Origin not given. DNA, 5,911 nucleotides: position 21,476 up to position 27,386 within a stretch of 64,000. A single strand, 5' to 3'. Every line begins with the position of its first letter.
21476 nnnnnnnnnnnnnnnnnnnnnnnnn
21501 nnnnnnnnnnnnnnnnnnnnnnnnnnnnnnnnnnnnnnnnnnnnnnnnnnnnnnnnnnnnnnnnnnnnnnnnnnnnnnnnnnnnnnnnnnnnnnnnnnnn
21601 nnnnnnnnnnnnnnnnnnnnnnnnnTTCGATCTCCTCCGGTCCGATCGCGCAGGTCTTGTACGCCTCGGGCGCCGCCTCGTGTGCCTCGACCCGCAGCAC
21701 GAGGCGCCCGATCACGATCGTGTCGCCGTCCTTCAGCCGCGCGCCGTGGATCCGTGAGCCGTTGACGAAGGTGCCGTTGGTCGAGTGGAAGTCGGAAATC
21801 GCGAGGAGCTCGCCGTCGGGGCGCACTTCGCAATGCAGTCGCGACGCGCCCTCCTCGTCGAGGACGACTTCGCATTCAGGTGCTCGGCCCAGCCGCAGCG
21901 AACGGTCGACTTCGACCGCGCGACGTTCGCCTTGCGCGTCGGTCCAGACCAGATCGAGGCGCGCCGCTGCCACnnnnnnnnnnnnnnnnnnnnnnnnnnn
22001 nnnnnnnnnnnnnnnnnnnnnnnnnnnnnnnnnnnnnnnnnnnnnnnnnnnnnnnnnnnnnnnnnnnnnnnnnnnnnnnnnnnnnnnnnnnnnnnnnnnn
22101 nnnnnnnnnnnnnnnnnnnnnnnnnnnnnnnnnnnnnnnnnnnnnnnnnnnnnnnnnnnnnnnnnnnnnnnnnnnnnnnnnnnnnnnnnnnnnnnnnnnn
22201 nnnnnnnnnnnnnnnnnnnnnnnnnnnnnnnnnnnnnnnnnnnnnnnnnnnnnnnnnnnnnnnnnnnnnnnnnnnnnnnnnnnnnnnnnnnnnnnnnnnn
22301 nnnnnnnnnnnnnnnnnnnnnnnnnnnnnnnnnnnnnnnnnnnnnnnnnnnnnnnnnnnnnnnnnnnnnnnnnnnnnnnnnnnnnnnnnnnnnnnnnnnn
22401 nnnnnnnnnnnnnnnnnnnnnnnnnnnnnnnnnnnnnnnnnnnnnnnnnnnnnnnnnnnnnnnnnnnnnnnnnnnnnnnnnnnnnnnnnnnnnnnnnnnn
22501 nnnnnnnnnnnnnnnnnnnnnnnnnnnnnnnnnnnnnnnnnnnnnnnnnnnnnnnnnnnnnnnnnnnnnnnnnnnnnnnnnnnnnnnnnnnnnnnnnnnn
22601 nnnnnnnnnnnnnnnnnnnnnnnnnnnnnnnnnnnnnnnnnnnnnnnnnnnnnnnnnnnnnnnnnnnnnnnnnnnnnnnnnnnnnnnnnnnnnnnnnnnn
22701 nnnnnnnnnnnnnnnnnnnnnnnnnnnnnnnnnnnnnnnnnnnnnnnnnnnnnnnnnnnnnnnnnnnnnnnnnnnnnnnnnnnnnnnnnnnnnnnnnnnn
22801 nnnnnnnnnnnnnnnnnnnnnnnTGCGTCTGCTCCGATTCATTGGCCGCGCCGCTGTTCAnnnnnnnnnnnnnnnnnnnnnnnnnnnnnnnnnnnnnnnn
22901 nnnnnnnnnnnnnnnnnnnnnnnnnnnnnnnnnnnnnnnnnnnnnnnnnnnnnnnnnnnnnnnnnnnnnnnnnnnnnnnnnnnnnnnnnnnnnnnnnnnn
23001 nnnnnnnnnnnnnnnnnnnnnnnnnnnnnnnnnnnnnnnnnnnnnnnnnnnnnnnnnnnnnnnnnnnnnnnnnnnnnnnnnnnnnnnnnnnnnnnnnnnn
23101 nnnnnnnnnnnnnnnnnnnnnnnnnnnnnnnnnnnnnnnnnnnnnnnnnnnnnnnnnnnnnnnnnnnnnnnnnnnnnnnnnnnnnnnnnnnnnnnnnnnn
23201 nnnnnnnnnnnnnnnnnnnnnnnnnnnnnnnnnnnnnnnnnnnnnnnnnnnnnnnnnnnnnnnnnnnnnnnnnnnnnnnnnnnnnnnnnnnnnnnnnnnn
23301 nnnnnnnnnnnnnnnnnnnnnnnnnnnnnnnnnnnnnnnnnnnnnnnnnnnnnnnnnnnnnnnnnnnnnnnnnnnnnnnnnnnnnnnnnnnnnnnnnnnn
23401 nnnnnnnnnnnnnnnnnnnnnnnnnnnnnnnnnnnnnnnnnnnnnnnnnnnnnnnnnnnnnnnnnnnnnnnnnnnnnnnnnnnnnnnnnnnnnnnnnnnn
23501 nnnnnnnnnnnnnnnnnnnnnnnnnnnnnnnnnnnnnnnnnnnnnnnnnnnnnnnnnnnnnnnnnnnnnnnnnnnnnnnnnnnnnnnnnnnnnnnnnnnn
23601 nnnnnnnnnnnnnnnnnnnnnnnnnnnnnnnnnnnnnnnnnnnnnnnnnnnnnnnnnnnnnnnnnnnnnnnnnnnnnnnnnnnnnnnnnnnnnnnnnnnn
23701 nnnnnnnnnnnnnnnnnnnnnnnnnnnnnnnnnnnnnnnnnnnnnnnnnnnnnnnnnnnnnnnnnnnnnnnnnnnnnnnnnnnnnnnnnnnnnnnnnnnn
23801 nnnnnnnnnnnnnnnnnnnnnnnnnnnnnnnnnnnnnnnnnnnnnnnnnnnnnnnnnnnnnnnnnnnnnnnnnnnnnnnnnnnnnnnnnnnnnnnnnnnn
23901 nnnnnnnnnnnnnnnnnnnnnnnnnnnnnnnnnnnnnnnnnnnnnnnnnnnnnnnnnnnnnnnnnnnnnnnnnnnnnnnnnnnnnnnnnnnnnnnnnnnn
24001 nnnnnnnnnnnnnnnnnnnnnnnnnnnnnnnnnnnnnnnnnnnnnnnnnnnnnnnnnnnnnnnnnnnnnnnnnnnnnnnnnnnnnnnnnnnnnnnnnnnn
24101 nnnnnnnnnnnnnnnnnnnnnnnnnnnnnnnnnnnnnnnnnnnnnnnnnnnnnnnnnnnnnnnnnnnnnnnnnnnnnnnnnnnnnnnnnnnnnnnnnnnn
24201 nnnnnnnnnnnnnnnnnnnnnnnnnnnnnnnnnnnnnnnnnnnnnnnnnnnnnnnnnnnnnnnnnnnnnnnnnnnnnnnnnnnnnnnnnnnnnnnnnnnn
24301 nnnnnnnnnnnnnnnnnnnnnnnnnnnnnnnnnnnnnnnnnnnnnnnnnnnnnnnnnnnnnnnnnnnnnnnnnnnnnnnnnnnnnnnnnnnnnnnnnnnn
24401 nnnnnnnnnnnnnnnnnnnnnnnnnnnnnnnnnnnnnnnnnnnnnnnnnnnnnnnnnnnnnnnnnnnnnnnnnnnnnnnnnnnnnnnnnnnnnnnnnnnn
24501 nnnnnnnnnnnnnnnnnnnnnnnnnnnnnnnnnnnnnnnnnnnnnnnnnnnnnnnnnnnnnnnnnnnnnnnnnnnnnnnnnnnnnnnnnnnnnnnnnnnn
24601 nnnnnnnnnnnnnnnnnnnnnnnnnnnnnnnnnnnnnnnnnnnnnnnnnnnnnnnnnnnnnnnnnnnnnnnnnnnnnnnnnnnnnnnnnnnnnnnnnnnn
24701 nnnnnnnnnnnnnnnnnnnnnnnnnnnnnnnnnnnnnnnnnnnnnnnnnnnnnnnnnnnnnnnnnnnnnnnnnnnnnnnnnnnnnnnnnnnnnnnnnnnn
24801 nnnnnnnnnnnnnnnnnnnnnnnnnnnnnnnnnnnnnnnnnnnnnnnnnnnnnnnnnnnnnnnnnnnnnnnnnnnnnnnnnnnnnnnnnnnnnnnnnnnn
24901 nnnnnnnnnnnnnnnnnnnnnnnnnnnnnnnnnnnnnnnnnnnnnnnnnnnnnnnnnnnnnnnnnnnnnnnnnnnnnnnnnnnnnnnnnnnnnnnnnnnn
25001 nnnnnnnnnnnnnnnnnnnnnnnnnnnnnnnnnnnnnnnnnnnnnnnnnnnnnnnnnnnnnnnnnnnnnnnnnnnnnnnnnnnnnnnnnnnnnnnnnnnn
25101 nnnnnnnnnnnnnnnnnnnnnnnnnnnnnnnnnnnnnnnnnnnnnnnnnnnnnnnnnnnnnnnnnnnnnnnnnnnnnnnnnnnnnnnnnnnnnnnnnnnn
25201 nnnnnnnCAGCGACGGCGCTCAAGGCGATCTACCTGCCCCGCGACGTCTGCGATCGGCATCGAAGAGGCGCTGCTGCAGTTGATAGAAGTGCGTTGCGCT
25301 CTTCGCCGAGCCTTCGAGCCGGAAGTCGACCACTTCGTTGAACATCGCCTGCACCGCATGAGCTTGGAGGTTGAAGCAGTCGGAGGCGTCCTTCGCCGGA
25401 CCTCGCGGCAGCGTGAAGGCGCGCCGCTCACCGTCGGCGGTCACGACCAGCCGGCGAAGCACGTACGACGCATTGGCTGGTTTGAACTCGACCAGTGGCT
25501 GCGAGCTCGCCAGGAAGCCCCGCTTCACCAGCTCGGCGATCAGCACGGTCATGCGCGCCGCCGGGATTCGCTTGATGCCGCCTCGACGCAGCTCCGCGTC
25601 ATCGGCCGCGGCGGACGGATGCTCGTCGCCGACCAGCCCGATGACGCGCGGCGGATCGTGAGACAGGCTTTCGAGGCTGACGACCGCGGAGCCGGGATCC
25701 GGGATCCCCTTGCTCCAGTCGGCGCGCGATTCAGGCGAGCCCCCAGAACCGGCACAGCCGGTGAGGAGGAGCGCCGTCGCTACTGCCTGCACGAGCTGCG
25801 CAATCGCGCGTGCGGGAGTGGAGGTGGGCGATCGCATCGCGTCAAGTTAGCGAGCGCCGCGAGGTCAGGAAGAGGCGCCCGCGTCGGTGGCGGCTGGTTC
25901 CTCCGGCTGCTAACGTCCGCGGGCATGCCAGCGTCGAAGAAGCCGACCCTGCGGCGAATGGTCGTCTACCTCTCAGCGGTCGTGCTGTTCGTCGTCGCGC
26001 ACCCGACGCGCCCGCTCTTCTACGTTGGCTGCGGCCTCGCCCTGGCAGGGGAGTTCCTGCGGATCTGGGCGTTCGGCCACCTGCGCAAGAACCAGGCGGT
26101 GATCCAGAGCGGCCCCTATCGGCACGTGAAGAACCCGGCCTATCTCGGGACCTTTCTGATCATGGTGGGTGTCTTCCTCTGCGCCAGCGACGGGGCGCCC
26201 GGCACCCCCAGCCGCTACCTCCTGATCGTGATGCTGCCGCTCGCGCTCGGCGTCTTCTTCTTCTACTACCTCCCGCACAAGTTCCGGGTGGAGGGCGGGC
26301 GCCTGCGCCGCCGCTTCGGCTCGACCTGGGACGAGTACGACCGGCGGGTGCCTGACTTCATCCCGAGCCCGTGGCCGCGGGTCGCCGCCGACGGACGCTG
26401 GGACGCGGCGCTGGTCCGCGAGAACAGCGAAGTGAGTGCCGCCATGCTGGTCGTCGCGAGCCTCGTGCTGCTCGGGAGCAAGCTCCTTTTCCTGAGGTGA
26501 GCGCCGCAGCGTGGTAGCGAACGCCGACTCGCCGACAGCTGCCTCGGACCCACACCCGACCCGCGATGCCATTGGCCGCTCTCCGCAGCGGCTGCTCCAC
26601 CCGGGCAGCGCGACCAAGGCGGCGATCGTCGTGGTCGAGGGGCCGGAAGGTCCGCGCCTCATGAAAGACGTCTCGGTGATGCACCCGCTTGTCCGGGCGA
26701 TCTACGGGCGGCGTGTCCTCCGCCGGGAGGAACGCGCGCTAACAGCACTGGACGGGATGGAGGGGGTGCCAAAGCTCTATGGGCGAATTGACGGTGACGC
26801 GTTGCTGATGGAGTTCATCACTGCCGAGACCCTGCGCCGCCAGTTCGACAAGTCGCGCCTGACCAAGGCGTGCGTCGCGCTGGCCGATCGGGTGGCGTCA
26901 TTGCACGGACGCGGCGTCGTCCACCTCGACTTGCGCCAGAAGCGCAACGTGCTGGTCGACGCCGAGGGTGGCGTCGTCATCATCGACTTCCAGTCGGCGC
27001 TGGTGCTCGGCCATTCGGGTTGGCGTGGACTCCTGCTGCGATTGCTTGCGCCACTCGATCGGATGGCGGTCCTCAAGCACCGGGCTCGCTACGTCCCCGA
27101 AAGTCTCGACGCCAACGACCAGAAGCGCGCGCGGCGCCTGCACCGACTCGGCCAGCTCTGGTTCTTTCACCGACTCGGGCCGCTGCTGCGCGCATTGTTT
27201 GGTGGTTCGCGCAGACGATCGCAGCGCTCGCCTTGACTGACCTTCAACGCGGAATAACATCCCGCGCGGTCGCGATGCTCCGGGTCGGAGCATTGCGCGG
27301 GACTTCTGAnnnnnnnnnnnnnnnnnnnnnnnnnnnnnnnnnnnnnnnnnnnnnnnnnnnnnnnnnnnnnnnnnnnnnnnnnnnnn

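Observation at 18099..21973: FHA-GAF-sigma54 activator translationally coupled to a Zn-ribbon/Ser-Thr kinase/RDD membrane protein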

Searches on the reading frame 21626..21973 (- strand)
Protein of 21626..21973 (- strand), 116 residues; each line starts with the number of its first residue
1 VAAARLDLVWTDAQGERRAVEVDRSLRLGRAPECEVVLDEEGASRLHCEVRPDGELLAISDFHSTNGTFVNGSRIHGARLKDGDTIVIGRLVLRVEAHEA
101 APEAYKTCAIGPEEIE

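Call 76: search_solved_structures(query=window:21626-21973:-, max_evalue=0.001, show_alignments=3)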
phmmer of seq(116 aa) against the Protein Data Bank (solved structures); distinct sequences matched with E-value up to 0.001: 22.
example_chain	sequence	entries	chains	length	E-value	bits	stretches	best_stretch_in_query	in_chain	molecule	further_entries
3po8_A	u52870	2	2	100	1.8e-11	47.6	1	23-98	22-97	Putative uncharacterized protein TB39.8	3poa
2lc1_A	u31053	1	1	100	3.1e-11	46.8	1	23-96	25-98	Putative uncharacterized protein TB39.8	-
6cah_A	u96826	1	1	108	4.2e-11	46.4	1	25-93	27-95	ABC transporter ATP-binding/permease protein Rv1747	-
3oun_A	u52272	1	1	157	2.4e-10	44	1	23-91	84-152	Putative uncharacterized protein TB39.8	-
6i2q_B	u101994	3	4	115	1.3e-08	38.4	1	26-92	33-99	Glycogen accumulation regulator GarA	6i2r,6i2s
8p5r_G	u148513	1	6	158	2.7e-08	37.4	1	26-92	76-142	Glycogen accumulation regulator GarA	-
2kkl_A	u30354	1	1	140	7.4e-08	36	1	27-93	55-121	Uncharacterized protein Mb1858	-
2kfu_A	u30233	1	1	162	1.4e-07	35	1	27-92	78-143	Rv1827 pThr 22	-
6i2p_D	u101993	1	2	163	1.4e-07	35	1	27-92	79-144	Glycogen accumulation regulator GarA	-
7rj3_A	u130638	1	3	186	1.9e-07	34.6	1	27-92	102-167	Glycogen accumulation regulator GarA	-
2kb3_A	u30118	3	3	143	1.7e-06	31.6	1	26-93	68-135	Oxoglutarate dehydrogenase inhibitor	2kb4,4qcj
8p5x_G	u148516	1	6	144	1.7e-06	31.6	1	26-93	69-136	Oxoglutarate dehydrogenase inhibitor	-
2aff_A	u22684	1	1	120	3.7e-06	30.5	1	27-96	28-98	Antigen KI-67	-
1r21_A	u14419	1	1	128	4.4e-06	30.2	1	27-96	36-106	Antigen Ki-67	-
6hc1_A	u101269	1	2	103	4.5e-06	30.2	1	26-94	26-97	GGDEF domain protein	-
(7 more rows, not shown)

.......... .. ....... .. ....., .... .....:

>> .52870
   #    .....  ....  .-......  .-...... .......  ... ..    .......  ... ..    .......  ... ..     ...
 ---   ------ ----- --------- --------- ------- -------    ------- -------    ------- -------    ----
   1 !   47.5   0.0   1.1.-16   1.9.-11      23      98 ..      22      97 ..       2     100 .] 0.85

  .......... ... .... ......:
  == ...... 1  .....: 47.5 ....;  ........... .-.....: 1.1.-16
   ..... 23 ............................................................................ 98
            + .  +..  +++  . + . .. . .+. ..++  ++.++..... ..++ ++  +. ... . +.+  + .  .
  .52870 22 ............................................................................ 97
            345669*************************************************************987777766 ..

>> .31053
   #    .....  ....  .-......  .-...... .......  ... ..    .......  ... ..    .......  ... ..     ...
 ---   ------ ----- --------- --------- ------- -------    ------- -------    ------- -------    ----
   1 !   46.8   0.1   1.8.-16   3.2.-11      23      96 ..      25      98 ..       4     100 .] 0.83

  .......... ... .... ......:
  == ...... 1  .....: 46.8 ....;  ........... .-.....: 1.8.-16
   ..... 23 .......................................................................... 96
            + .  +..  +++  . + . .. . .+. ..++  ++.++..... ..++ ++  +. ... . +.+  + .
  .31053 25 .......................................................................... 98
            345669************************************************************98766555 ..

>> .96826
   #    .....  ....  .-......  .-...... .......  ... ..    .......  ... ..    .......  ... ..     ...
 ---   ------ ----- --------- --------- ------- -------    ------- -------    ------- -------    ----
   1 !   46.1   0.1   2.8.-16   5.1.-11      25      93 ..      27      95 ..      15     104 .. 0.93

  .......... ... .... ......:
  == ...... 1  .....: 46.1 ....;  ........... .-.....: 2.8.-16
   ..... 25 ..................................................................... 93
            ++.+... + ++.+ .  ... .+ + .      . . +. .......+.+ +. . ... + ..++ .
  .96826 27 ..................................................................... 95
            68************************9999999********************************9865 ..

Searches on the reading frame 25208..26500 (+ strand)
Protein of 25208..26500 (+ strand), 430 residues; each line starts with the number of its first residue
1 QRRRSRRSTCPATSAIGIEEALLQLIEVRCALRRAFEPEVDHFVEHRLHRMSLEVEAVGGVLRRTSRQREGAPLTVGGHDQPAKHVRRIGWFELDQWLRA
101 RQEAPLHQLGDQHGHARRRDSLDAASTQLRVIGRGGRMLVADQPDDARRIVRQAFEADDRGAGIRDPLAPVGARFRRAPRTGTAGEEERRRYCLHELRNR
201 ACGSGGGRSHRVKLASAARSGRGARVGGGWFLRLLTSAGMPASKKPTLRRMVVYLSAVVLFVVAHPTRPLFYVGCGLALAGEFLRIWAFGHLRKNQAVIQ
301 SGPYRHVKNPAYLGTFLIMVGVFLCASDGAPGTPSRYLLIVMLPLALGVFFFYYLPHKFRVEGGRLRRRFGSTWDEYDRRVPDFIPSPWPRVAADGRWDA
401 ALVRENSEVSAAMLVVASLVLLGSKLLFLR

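Call 57: search_protein_families(library=pfam, proteins=[window:25208-26500:+], max_evalue=0.0001)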
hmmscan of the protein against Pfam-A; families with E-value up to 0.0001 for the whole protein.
window:25208-26500:+ (430 aa): 1 family
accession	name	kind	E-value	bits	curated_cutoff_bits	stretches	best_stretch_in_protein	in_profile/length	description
PF04191.18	PEMT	-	1.1e-05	26.2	25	1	290-327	32-71/105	Phospholipid methyltransferase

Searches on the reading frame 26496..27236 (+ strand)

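Call 57: search_protein_families(library=pfam, proteins=[window:26496-27236:+], max_evalue=0.0001)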
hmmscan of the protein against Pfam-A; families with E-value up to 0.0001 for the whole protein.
window:26496-27236:+ (246 aa): 2 families
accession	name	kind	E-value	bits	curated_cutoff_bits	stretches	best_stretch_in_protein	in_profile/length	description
PF01163.29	RIO1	-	3.2e-07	30.6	22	1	74-182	54-165/187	RIO domain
PF00069.31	Pkinase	-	2.9e-05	24.1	31.7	1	105-171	77-148/263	Protein kinase domain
